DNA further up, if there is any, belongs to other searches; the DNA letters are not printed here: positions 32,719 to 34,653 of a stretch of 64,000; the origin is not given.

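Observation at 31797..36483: Four-gene GspE/GspF-type ATPase-platform operon with no pilin, prepilin peptidase or secretin: a minimal, possibly divergent type IVb-pilus/T2SS-like machine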

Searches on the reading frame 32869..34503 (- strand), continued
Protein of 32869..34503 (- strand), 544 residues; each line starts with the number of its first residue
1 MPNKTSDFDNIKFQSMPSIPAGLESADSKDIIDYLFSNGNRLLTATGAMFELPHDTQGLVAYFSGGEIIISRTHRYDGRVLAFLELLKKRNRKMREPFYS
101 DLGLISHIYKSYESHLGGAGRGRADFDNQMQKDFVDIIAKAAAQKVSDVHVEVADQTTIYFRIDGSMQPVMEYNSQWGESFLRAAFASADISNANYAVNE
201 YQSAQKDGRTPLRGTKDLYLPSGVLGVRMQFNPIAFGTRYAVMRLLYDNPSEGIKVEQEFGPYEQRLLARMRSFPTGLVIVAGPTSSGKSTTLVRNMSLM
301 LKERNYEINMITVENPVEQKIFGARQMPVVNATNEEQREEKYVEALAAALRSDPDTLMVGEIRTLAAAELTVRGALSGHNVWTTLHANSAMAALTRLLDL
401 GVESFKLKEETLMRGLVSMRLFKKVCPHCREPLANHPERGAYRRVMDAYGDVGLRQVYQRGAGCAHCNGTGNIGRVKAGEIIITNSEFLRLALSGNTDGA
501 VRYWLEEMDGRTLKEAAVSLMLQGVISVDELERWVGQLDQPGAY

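Call 20: get_annotated_region(hit=H1, flank=12000)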
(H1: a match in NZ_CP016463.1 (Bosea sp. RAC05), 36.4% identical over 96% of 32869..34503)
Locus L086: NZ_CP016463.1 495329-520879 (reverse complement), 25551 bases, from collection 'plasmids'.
description: Bosea sp. RAC05 plasmid pBSY19_1, complete sequence
organism: Bosea sp. RAC05 (NCBI taxid 1842539)
taxonomy: Bacteria; Pseudomonadota; Alphaproteobacteria; Hyphomicrobiales; Boseaceae; Bosea; Bosea sp. RAC05
host: -; source: Microbial isolate,Algal phycosphere; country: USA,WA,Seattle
typing (MOB-suite, as given by PLSDB): non-mobilizable
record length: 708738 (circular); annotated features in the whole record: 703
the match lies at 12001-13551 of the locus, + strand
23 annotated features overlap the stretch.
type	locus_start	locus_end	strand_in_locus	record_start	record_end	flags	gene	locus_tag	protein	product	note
CDS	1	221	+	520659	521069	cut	-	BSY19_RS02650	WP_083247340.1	helix-turn-helix transcriptional regulator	-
CDS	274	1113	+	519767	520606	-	-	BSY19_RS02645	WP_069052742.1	thermonuclease family protein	-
CDS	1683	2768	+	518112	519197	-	-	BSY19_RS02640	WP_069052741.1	replication initiation protein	GO:0006270 - DNA replication initiation [Evidence IEA]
CDS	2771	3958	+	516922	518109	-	-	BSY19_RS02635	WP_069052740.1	hypothetical protein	-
CDS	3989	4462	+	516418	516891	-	-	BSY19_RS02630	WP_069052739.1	hypothetical protein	-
CDS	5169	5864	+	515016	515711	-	-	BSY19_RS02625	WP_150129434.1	hypothetical protein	-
CDS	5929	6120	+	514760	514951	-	-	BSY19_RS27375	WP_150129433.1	hypothetical protein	-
CDS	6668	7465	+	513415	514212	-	-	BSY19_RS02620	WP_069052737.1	toxin co-regulated pilus biosynthesis Q family protein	-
CDS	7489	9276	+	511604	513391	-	-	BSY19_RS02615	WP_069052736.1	secretin N-terminal domain-containing protein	GO:0009297 - pilus assembly [Evidence IEA]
CDS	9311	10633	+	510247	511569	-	pilO2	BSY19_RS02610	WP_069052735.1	type 4b pilus protein PilO2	-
CDS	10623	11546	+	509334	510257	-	-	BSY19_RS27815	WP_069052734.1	hypothetical protein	-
CDS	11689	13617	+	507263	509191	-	-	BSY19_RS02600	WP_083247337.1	ATPase, T2SS/T4P/T4SS family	-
CDS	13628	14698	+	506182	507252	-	-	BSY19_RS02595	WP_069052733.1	type II secretion system F family protein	-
CDS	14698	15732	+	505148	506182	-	-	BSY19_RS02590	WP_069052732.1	ATPase, T2SS/T4P/T4SS family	-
CDS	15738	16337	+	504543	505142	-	-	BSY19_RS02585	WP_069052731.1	hypothetical protein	-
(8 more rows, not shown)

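Call 21: get_annotated_region(hit=H3, flank=12000)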
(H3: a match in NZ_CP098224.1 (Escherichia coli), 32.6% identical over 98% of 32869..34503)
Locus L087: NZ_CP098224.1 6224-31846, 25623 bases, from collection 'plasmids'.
description: Escherichia coli strain Z0117EC0005 plasmid pZ0117EC0005-1, complete sequence
organism: Escherichia coli (NCBI taxid 562)
taxonomy: Bacteria; Pseudomonadota; Gammaproteobacteria; Enterobacterales; Enterobacteriaceae; Escherichia; Escherichia coli
host: -; source: Canis lupus familiaris,Rectal swab; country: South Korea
typing (MOB-suite, as given by PLSDB): non-mobilizable; replicon IncFIA
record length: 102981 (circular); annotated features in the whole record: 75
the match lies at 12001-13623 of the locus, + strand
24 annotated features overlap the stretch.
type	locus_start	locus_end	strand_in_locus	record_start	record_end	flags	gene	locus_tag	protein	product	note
CDS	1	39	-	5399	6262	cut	-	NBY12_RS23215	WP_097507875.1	helix-turn-helix domain-containing protein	GO:0006355 - regulation of DNA-templated transcription [Evidence IEA]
CDS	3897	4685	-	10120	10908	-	-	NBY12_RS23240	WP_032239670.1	AraC family transcriptional regulator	GO:0006355 - regulation of DNA-templated transcription [Evidence IEA]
CDS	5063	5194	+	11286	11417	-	-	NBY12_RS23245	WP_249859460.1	ANR family transcriptional regulator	-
CDS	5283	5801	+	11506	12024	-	-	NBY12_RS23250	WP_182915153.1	prepilin-type N-terminal cleavage/methylation domain-containing protein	-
CDS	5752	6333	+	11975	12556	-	-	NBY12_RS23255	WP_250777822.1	hypothetical protein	-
CDS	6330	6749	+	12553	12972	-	-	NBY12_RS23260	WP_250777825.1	hypothetical protein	-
CDS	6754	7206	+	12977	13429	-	-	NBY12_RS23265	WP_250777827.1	hypothetical protein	-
CDS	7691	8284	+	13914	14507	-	-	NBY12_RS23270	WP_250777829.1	type 4 pilus major pilin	-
CDS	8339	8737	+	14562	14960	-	-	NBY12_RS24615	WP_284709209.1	TcpQ domain-containing protein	-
CDS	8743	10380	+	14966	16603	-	-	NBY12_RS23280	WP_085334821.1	secretin N-terminal domain-containing protein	GO:0009297 - pilus assembly [Evidence IEA]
CDS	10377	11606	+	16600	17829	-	-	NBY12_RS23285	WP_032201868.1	type 4b pilus protein PilO2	-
CDS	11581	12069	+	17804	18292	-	-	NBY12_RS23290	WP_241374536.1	hypothetical protein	-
CDS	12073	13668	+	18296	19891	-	-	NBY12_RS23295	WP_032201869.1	ATPase, T2SS/T4P/T4SS family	-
CDS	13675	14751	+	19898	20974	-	-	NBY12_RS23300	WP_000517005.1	type II secretion system F family protein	-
CDS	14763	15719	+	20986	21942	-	-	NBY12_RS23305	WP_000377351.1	ATPase, T2SS/T4P/T4SS family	-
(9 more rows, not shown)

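Call 25: search_solved_structures(query=window:32869-34503:-, max_evalue=1e-20)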
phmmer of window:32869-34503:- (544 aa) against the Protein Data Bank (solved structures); distinct sequences matched with E-value up to 1e-20: 17.
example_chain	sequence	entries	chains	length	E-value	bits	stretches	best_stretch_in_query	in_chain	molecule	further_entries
8dze_A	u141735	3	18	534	2.5e-77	264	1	36-531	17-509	BfpD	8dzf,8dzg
5oiu_A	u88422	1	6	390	4e-44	154.5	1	130-531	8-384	Type IV pilus assembly protein PilF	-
5it5_F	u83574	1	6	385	8.7e-44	153.4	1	131-531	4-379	ATP binding motif-containing protein PilF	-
6ejf_A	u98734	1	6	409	9.4e-44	153.2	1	131-531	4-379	Type IV pilus assembly protein PilF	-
6f8l_G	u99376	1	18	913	1.7e-43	152.4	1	125-531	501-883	Type IV pilus assembly protein PilF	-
1p9r_A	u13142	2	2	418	2.4e-43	151.9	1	137-533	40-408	General secretion pathway protein E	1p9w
4kss_A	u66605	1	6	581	5.1e-43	150.8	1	137-533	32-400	Type II secretion system protein E, hemolysin-coregulated protein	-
4ksr_A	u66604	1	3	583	5.4e-43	150.7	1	137-533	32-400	Type II secretion system protein E, Hemolysin-coregulated protein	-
4pht_A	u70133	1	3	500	1.3e-42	149.5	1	137-533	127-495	General secretory pathway protein E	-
5tsg_B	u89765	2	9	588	4e-38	134.7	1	134-533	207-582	Type IV pilus biogenesis ATPase PilB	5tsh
5zfr_A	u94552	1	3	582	1.6e-37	132.7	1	135-533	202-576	Type IV pilus biogenesis ATPase PilB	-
6olj_C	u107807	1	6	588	2.3e-37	132.2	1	134-533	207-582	Type IV pilus biogenesis ATPase PilB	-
3jc8_Ba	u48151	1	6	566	2.8e-37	131.9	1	137-531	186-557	Type IV-A pilus assembly ATPase PilB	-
2ewv_A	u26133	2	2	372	1e-23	87.2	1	220-425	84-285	twitching motility protein PilT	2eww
2gsz_A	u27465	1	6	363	1.3e-23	86.8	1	221-425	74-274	twitching motility protein PilT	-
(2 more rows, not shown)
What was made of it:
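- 32869..34503 (-): Type IVb pilus extension ATPase (PilQ2/BfpD/TcpT class), 544 aa, with a Cys4 zinc site. Best solved relative is BfpD at 264 bits over residues 36-531, against about 154 bits for PilF and GspE (call 25).
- Closest known: EPEC bundle-forming pilus. Same: BfpD is the best solved relative of the ATPase, including its N-terminal domain (call 25).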

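Call 44: search_protein_representatives(protein=window:32869-34503:-)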
Query: 544 residues. Proteins with E-value up to 0.001 (for the whole library): 30667; up to 1e-10: 19719; up to 1e-30: 4429. The best 150 are listed.
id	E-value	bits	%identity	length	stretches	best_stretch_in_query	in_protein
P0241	9.4e-170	582.2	53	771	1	28-540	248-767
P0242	1.5e-165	568.3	51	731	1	15-540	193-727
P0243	1.3e-144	499.3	56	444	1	125-542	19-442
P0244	6.0e-114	398.1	45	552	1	42-540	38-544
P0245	6.8e-111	388.0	87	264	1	182-385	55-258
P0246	2.1e-110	386.4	68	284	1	10-271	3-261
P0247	7.5e-102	358.2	40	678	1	38-539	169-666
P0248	1.5e-101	357.2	37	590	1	30-539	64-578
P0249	6.3e-100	351.8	38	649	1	21-536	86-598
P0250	1.4e-93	330.8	39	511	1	40-539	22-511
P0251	6.4e-92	325.4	38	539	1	40-544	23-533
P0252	3.3e-91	323.1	38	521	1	40-541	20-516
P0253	7.5e-91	321.9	37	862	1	24-539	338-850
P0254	4.2e-90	319.4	36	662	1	31-537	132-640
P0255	1.4e-89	317.7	37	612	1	42-536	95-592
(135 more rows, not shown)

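Call 46: find_homologous_proteins(query=P0241)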
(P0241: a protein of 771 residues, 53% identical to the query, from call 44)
Query P0241 (771 aa): 1939 proteins with E <= 0.001 among 8000 candidates; the best 120 are listed.
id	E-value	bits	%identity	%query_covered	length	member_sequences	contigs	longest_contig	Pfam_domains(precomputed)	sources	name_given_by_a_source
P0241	0.0e+0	1709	100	100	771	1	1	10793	PF00437.27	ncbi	ncbi:MAG: ATPase, T2SS/T4P/T4SS family [Alphaproteobacteria bacterium]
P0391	0.0e+0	1092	68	98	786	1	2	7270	PF00437.27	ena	-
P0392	0.0e+0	1088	67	98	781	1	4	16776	PF00437.27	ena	-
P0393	0.0e+0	1083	84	75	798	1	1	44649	PF00437.27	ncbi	-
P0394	0.0e+0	1080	84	75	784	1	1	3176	PF00437.27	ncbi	-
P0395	0.0e+0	1079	65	99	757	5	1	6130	PF00437.27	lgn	-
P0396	0.0e+0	1079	85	73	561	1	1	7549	PF00437.27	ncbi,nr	ncbi:MAG: Flp pilus assembly complex ATPase component TadA, partial [Alphaproteobacteria bacterium]|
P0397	0.0e+0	1078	84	75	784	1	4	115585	PF00437.27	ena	-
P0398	0.0e+0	1075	72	87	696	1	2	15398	PF00437.27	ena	-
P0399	0.0e+0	1074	80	76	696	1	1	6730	PF00437.27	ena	-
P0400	0.0e+0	1072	73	87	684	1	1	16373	PF00437.27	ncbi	-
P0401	0.0e+0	1072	84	75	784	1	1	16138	PF00437.27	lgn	-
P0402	0.0e+0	1064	83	72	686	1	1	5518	PF00437.27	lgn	-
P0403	0.0e+0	1057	85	69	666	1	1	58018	PF00437.27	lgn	-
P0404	0.0e+0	1054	84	69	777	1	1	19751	PF00437.27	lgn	-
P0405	0.0e+0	1054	84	69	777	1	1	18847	PF00437.27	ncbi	-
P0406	0.0e+0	1054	79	76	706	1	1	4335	PF00437.27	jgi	-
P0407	0.0e+0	1053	82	75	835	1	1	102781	PF00437.27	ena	-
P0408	0.0e+0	1052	84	69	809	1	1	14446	PF00437.27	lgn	-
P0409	0.0e+0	1051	84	69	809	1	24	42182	PF00437.27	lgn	-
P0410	0.0e+0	1050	84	69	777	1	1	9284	PF00437.27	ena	-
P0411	0.0e+0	1050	84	69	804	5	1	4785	PF00437.27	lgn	-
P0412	0.0e+0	1050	84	69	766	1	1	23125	PF00437.27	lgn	-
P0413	0.0e+0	1050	80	76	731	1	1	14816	PF00437.27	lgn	-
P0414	0.0e+0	1049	76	81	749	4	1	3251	PF00437.27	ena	-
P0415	0.0e+0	1049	80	74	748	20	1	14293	PF00437.27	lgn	-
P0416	0.0e+0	1048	84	69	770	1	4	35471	PF00437.27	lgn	-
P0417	0.0e+0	1047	81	75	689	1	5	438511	PF00437.27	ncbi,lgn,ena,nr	ncbi:MAG: Flp pilus assembly complex ATPase component TadA [Alphaproteobacteria bacterium]|nr:Flp pi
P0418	0.0e+0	1046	84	69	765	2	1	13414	PF00437.27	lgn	-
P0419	0.0e+0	1046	84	69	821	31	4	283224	PF00437.27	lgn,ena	-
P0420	0.0e+0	1045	86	68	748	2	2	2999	PF00437.27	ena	-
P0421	0.0e+0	1043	67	99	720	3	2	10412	PF00437.27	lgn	-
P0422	0.0e+0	1042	77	78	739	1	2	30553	PF00437.27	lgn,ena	-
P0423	0.0e+0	1037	79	73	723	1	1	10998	PF00437.27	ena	-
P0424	0.0e+0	1035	77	78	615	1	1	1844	PF00437.27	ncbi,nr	ncbi:MAG: Flp pilus assembly complex ATPase component TadA, partial [Alphaproteobacteria bacterium]|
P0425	0.0e+0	1034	86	68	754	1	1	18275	PF00437.27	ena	-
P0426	0.0e+0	1032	86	68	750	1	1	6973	PF00437.27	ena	-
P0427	8.5e-274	928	75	68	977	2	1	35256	PF00437.27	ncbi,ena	-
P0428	8.9e-274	928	57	95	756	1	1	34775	PF00437.27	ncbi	-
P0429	1.5e-271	921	74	69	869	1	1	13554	PF00437.27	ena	-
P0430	2.3e-271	920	74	71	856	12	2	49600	PF00437.27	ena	-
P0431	2.6e-271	920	72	71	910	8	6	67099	PF00437.27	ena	-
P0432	1.2e-270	918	73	71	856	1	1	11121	PF00437.27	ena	-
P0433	7.9e-270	915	74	71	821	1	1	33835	PF00437.27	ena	-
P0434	1.0e-269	915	73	71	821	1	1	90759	PF00437.27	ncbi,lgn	-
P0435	2.6e-269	913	74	69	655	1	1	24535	PF00437.27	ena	-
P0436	1.7e-268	911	72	70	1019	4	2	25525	PF00437.27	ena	-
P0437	1.7e-267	907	71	71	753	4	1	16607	PF00437.27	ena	-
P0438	1.4e-265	901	60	87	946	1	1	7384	PF00437.27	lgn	-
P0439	5.0e-264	896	66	76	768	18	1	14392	PF00437.27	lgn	-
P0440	8.1e-264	895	72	69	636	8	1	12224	PF00437.27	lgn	-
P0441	8.5e-264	895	71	70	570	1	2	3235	PF00437.27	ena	-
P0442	2.0e-263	894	73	68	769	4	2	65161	PF00437.27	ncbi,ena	-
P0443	4.6e-263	893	57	98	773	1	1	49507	PF00437.27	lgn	-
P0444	6.8e-263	892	64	82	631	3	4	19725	PF00437.27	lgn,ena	-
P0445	8.2e-263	892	57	98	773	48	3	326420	PF00437.27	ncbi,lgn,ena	-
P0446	3.2e-262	890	72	69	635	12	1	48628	PF00437.27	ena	-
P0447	4.2e-262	890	71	72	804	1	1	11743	PF00437.27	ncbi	-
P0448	2.1e-261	887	61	87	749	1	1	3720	PF00437.27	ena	-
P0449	1.3e-260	885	71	69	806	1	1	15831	PF00437.27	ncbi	-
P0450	1.4e-260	885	72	69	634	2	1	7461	PF00437.27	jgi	-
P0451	3.4e-260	883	62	84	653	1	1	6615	PF00437.27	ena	-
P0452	6.6e-260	882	72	68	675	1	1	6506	PF00437.27,PF04886.17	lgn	-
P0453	7.4e-260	882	70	70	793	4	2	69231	PF00437.27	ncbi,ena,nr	ncbi:MAG: Flp pilus assembly complex ATPase component TadA [Alphaproteobacteria bacterium]|nr:Flp pi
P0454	8.4e-260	882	66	76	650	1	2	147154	PF00437.27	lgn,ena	-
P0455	1.6e-259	881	66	75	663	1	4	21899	PF00437.27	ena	-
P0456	2.7e-259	880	72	68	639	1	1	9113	PF00437.27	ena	-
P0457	8.2e-259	879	63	83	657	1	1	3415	PF00437.27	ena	-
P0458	8.4e-259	879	59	87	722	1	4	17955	PF00437.27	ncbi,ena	-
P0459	1.1e-258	878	63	79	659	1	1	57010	PF00437.27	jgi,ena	-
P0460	1.5e-258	878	71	68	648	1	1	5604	PF00437.27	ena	-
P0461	3.0e-258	877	62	81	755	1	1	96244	PF00437.27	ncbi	-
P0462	3.2e-258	877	71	69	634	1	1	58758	PF00437.27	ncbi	-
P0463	4.3e-258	876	61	85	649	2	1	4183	PF00437.27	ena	-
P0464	6.5e-258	876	66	73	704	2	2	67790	PF00437.27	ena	-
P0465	7.1e-258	876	73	68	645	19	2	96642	PF00437.27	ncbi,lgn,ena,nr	ncbi:MAG: Flp pilus assembly complex ATPase component TadA [Alphaproteobacteria bacterium]|nr:Flp pi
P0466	8.4e-258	875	61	85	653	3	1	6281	PF00437.27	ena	-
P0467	1.0e-257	875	69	73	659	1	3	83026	PF00437.27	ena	-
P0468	1.1e-257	875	71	69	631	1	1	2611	PF00437.27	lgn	-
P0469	1.3e-257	875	63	80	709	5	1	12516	PF00437.27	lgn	-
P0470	1.3e-257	875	73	68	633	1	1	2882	PF00437.27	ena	-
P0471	1.4e-257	875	68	73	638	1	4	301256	PF00437.27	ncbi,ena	-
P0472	3.2e-257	874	67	73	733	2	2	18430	PF00437.27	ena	-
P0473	3.6e-257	873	66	74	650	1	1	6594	PF00437.27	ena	-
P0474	3.8e-257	873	70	70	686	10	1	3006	PF00437.27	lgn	-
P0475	4.0e-257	873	67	75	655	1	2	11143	PF00437.27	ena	-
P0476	6.1e-257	873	61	84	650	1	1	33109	PF00437.27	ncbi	-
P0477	6.2e-257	873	65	76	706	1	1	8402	PF00437.27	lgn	-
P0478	7.4e-257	872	71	68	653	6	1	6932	PF00437.27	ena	-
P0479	7.5e-257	872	71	68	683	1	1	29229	PF00437.27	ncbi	-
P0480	8.0e-257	872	65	76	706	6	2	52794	PF00437.27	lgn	-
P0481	8.3e-257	872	67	75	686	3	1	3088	PF00437.27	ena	-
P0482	8.4e-257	872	62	81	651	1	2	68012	PF00437.27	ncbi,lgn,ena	-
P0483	8.8e-257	872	72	68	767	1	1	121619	PF00437.27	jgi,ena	-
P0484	9.5e-257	872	65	76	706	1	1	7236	PF00437.27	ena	-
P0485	1.1e-256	872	65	76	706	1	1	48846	PF00437.27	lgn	-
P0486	1.5e-256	871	65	76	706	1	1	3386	PF00437.27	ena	-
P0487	2.0e-256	871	62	82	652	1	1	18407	PF00437.27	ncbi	ncbi:MAG: GspE/PulE family protein [Alphaproteobacteria bacterium]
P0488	2.0e-256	871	68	71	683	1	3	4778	PF00437.27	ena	-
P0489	2.0e-256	871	61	84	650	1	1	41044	PF00437.27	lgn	-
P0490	3.9e-256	870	66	75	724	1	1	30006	PF00437.27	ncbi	-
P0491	4.1e-256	870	65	76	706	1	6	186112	PF00437.27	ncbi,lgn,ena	-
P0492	4.1e-256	870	65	76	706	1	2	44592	PF00437.27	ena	-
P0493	4.8e-256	870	65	76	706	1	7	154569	PF00437.27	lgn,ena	-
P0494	6.5e-256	869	71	68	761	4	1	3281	PF00437.27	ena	-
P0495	7.0e-256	869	71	68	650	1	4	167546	PF00437.27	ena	-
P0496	7.4e-256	869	70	68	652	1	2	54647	PF00437.27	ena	-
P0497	8.5e-256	869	71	70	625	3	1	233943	PF00437.27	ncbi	-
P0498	9.7e-256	869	69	71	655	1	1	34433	PF00437.27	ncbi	-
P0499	1.2e-255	868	70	68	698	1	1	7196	PF00437.27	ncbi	-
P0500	1.7e-255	868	68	72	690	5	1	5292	PF00437.27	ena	-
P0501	1.7e-255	868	62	82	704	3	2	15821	PF00437.27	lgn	-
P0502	2.1e-255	867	71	69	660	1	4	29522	PF00437.27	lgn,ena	-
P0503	2.3e-255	867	71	68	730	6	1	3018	PF00437.27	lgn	-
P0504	2.4e-255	867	69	71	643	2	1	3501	PF00437.27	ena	-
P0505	2.9e-255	867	71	68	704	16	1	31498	PF00437.27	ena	-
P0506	3.6e-255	867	68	73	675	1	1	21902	PF00437.27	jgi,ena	-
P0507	4.5e-255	866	72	68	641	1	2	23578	PF00437.27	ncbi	-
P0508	4.6e-255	866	64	81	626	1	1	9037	PF00437.27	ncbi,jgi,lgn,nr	ncbi:MAG: Flp pilus assembly complex ATPase component TadA [Lactobacillales bacterium]|jgi:type II s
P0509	6.3e-255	866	72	68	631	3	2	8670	PF00437.27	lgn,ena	-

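Call 47: find_encoding_contigs(protein=P0417, flank=10000, max_places=1)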
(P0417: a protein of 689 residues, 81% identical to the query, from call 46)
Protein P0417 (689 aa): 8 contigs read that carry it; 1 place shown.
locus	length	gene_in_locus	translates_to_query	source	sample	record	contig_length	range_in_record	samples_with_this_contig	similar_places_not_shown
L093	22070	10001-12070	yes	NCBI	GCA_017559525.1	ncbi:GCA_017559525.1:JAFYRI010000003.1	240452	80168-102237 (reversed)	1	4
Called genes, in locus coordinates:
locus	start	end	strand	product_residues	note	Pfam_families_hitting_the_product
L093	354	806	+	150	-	-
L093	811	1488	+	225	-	PF00072:Response_reg, PF00486:Trans_reg_C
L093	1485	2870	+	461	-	PF00512:HisKA, PF02518:HATPase_c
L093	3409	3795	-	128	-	PF04956:TrbC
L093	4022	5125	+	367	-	-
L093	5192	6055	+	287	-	PF10671:TcpQ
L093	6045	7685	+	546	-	PF00263:Secretin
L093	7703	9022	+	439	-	PF06864:PAP_PilO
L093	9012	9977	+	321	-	-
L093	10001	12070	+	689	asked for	PF00437:T2SSE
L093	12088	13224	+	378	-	PF00482:T2SSF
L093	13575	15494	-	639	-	-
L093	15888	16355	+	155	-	PF00691:OmpA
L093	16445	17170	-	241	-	-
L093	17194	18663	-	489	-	PF00772:DnaB, PF13481:AAA_25, PF03796:DnaB_C, PF06745:ATPase (faint)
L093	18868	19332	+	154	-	PF12034:YfbK_C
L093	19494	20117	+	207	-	PF01330:RuvA_N, PF00633:HHH (faint), PF14520:HHH_5, PF07499:RuvA_C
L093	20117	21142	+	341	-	PF05496:RuvB_N, PF00004:AAA, PF07728:AAA_5 (weak), PF17864:AAA_lid_4, PF05491:WHD_RuvB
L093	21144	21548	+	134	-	PF13279:4HBT_2, PF03061:4HBT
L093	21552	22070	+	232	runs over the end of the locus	PF01618:MotA_ExbB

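Call 48: find_encoding_contigs(protein=P0445, flank=10000, max_places=1)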
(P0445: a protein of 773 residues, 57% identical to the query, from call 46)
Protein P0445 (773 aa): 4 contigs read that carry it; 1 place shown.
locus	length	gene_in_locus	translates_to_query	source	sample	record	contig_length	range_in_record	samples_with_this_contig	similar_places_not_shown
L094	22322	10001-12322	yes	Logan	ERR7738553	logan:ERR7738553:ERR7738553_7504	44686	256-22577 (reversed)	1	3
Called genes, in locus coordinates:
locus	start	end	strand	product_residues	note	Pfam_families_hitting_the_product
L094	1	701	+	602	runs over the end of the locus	PF17297:PEPCK_N, PF00821:PEPCK_GTP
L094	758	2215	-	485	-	PF13520:AA_permease_2, PF00324:AA_permease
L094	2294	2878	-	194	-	PF01862:PvlArgDC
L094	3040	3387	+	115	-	-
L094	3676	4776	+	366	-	-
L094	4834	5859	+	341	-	PF10671:TcpQ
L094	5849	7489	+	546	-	PF00263:Secretin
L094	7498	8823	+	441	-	PF06864:PAP_PilO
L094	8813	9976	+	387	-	-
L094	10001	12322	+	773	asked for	PF00437:T2SSE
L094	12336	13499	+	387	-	PF00482:T2SSF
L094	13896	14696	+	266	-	PF18760:ART-PolyVal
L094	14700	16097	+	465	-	-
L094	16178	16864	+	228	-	PF01555:N6_N4_Mtase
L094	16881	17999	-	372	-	PF01546:Peptidase_M20, PF07687:M20_dimer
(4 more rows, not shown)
